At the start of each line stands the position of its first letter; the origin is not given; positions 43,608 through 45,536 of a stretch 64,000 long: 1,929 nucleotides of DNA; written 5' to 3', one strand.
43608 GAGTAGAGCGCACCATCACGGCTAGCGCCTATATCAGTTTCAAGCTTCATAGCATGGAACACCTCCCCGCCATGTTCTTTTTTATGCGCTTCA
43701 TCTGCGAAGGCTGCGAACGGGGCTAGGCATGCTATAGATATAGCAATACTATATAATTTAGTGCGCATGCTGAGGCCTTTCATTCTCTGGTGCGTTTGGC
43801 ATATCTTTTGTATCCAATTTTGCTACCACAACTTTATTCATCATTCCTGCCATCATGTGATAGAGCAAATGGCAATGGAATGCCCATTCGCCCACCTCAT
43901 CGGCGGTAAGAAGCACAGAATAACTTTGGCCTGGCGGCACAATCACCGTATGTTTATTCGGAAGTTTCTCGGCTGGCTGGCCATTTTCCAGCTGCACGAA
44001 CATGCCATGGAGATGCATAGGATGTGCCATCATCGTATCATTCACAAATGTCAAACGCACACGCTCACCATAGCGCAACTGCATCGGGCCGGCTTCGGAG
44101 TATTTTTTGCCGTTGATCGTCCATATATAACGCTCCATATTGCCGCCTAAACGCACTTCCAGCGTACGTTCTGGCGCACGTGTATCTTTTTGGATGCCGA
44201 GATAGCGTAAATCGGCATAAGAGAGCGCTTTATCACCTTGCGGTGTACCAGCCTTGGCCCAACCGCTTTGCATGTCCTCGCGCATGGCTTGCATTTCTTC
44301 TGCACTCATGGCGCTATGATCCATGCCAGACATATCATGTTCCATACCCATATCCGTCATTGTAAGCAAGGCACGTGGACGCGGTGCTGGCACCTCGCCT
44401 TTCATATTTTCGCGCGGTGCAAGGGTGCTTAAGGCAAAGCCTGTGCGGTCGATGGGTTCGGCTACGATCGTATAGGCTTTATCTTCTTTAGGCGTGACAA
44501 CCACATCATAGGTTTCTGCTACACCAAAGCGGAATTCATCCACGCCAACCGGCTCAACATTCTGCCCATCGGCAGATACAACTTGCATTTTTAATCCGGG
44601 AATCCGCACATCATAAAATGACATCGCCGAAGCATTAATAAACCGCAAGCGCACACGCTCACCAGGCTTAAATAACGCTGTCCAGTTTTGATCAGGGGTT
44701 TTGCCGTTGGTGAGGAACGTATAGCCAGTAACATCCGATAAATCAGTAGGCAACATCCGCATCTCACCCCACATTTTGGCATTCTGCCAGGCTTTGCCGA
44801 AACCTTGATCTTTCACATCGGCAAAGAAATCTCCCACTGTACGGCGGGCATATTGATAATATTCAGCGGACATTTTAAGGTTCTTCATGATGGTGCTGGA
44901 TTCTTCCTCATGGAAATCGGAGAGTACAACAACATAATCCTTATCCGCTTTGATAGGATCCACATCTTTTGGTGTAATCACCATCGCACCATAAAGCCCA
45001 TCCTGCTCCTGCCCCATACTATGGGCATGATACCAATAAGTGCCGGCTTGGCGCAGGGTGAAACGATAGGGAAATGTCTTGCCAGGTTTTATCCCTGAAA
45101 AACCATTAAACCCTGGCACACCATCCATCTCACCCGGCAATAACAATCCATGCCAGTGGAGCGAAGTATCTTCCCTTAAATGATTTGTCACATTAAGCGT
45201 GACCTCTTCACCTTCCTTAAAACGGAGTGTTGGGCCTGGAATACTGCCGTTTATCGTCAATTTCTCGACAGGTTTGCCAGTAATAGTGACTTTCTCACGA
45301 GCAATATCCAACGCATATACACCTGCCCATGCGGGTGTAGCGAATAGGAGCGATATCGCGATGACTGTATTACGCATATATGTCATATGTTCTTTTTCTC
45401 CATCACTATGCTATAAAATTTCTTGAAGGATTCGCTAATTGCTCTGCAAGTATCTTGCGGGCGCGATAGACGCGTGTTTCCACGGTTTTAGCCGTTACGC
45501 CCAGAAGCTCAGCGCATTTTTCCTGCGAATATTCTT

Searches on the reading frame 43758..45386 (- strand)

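Call 17: search_protein_families(library=pfam, proteins=[window:43758-45386:-], max_evalue=0.00001)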
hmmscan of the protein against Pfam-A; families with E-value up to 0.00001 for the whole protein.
window:43758-45386:- (542 aa): 4 families
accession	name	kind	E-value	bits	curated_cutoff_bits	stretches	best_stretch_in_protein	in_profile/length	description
PF07732.21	Cu-oxidase_3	-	5.8e-48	162.3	21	2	29-140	3-117/119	Multicopper oxidase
PF07731.20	Cu-oxidase_2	-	4.3e-34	117.7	20.4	1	410-522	9-134/137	Multicopper oxidase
PF00394.28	Cu-oxidase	-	1.1e-30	107.3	21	1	150-310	2-134/157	Multicopper oxidase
PF00127.26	Copper-bind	-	1.5e-06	28.9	21.2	1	445-521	27-98/99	Copper binding proteins, plastocyanin/azurin family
